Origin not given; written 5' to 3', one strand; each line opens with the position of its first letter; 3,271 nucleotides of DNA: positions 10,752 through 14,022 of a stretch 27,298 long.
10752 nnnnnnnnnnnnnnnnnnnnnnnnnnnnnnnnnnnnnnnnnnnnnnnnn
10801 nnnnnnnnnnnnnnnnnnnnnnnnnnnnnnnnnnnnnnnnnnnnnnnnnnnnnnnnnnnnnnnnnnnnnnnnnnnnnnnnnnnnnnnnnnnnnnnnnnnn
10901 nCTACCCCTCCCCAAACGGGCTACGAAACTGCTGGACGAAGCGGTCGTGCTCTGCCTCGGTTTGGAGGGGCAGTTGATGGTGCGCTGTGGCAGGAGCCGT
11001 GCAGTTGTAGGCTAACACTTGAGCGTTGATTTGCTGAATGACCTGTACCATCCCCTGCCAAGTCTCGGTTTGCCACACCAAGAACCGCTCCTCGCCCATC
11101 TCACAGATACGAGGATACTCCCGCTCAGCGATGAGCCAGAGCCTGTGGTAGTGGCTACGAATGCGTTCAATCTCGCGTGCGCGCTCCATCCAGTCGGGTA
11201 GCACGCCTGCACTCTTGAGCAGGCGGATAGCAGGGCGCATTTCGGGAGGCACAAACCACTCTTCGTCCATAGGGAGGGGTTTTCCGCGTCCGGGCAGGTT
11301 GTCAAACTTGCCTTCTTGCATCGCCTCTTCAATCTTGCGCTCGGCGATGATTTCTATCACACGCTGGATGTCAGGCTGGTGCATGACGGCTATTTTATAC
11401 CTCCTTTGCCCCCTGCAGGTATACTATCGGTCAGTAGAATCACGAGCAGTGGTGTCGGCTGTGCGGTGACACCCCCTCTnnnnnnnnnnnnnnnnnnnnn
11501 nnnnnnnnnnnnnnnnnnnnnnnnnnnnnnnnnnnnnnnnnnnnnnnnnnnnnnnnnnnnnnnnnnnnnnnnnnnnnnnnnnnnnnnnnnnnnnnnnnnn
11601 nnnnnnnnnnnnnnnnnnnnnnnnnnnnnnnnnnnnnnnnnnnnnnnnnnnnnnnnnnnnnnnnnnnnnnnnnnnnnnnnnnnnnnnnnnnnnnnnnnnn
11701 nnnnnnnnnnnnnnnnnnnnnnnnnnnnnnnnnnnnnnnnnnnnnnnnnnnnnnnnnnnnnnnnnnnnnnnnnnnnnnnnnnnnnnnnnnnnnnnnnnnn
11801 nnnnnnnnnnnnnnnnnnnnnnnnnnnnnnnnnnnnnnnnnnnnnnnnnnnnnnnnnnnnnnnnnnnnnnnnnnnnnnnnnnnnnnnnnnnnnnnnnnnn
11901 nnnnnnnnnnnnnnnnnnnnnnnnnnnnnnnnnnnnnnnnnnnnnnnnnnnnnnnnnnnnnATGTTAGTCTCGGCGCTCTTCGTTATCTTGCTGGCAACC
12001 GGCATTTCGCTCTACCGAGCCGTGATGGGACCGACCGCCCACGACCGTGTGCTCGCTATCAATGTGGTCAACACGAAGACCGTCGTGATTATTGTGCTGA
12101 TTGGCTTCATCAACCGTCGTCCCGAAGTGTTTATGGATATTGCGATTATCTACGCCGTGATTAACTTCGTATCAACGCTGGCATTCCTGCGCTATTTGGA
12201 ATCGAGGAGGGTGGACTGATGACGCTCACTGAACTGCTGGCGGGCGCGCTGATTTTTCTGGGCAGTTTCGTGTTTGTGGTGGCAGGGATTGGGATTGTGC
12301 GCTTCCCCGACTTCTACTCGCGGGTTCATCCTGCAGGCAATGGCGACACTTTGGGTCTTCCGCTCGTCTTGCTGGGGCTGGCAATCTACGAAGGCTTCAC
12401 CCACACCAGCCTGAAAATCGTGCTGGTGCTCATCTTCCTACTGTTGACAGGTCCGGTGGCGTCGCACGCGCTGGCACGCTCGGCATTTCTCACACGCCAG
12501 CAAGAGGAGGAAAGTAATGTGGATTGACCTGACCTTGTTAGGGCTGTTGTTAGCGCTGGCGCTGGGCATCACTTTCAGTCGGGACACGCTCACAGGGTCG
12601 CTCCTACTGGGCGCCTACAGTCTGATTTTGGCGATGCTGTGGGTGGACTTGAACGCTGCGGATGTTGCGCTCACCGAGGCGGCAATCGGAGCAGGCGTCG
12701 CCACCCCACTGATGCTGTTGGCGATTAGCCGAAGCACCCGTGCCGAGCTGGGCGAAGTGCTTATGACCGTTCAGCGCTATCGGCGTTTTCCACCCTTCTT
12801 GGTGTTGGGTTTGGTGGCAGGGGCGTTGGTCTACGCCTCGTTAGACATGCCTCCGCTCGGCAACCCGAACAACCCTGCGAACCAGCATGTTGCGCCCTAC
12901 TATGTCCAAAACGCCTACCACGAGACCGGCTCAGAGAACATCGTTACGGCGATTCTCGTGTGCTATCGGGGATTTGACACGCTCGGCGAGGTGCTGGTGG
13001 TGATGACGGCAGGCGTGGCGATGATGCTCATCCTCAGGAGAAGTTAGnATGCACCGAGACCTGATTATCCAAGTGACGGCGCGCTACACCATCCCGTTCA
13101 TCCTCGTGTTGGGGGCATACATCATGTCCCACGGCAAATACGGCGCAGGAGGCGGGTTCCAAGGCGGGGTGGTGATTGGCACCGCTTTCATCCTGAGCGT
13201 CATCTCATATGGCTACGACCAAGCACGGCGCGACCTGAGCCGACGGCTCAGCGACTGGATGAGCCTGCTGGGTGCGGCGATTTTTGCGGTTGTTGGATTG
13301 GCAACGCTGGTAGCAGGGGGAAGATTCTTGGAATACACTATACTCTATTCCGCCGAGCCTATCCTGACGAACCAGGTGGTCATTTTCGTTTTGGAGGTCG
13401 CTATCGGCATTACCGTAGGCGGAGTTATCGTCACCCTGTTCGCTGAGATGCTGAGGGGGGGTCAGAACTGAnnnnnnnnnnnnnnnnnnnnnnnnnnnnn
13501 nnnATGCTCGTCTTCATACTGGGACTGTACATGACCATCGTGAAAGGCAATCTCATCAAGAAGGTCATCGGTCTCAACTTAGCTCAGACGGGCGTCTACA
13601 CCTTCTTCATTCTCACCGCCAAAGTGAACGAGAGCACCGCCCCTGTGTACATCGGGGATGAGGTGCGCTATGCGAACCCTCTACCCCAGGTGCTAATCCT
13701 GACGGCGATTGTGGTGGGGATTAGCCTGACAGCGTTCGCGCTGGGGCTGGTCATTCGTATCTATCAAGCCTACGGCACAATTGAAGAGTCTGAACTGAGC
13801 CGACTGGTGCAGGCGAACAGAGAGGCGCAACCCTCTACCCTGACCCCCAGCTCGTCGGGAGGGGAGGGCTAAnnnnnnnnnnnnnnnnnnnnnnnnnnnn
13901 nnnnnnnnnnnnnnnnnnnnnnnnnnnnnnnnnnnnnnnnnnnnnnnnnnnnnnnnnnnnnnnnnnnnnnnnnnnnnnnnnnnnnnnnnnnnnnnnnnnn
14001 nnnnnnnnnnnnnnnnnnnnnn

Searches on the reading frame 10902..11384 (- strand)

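Call 67: search_protein_families(library=pfam, proteins=[window:10902-11384:-], max_evalue=0.001)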
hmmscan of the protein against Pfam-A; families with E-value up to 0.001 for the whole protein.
window:10902-11384:- (160 aa): 1 family
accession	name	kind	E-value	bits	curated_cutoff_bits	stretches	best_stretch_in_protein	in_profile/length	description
PF09350.15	DJC28_CD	-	8.8e-23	80.6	27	1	13-76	1-66/70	DnaJ homologue, subfamily C, member 28, conserved domain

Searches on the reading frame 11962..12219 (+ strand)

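Call 67: search_protein_families(library=pfam, proteins=[window:11962-12219:+], max_evalue=0.001)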
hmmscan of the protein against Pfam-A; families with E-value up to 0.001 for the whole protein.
window:11962-12219:+ (85 aa): 1 family
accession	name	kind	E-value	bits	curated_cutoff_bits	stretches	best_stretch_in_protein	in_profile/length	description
PF04066.18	MrpF_PhaF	-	7.4e-19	68.4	23.3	1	28-80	2-53/53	Multiple resistance and pH regulation protein F (MrpF / PhaF)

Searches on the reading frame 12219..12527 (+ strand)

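Call 67: search_protein_families(library=pfam, proteins=[window:12219-12527:+], max_evalue=0.001)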
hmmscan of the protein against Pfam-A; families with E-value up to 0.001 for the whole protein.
window:12219-12527:+ (102 aa): 1 family
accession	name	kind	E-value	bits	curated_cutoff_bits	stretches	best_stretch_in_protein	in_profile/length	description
PF03334.19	PhaG_MnhG_YufB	-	1.1e-27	96.5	23.4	1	11-89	1-79/80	Na+/H+ antiporter subunit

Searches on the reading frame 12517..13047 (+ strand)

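Call 67: search_protein_families(library=pfam, proteins=[window:12517-13047:+], max_evalue=0.001)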
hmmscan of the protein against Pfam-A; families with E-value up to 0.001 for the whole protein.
window:12517-13047:+ (176 aa): 2 families
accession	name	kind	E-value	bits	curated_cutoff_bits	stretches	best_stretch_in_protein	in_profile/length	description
PF13244.11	MbhD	-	1.9e-15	57.2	27.2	1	10-73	2-65/67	MBH, subunit D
PF20501.3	MbhE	-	9.4e-14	51.7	27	1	119-175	27-83/98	MBH, subunit E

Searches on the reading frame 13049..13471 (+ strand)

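Call 67: search_protein_families(library=pfam, proteins=[window:13049-13471:+], max_evalue=0.001)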
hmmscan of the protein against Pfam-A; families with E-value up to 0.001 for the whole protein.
window:13049-13471:+ (140 aa): 1 family
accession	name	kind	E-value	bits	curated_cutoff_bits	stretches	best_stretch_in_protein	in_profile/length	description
PF04039.18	MnhB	-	3.2e-26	92.5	22.5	1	6-129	1-127/127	Domain related to MnhB subunit of Na+/H+ antiporter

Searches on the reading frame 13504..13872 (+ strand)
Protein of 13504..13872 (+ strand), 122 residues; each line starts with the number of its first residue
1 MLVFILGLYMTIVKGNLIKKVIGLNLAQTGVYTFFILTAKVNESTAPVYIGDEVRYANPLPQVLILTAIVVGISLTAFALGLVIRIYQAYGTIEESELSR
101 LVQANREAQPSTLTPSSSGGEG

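Call 67: search_protein_families(library=pfam, proteins=[window:13504-13872:+], max_evalue=0.001)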
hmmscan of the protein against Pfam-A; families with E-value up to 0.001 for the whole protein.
window:13504-13872:+ (122 aa): 1 family
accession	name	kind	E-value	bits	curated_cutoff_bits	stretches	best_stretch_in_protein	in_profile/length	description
PF00420.29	Oxidored_q2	-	1.4e-21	76.4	26.1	1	1-101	7-93/95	NADH-ubiquinone/plastoquinone oxidoreductase chain 4L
